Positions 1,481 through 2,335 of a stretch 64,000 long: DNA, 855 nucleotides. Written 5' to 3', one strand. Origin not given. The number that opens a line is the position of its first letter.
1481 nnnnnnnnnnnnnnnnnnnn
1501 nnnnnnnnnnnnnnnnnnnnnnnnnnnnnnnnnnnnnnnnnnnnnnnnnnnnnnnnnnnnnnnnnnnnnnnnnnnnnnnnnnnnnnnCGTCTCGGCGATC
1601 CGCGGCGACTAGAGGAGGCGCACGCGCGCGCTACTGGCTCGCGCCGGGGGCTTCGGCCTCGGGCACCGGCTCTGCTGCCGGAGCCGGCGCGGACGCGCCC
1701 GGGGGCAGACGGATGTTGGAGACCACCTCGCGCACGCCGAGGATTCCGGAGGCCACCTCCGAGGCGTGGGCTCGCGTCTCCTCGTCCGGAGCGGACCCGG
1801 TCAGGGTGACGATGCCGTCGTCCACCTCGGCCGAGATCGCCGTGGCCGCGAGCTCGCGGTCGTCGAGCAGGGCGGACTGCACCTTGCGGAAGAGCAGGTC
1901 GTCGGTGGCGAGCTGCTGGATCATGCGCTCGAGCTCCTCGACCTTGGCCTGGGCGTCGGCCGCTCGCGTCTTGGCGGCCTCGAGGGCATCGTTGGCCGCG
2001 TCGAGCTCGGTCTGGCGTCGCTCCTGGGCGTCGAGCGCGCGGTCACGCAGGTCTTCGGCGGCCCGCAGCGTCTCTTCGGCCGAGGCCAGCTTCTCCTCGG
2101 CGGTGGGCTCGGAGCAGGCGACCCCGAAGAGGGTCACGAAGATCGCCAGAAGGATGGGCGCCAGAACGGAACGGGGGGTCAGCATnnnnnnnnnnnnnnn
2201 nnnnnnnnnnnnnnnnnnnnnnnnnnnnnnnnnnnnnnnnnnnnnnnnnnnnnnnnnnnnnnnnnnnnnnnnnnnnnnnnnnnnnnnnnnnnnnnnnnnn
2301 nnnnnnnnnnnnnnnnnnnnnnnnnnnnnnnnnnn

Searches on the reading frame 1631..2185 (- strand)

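Call 64: search_protein_families(library=pfam, proteins=[window:1631-2185:-], max_evalue=0.001)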
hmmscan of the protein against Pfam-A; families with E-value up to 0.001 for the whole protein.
window:1631-2185:- (184 aa): 1 family
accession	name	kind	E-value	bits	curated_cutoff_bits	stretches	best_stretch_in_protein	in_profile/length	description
PF04972.22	BON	-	4.1e-15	56.2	27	1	95-160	2-67/69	BON domain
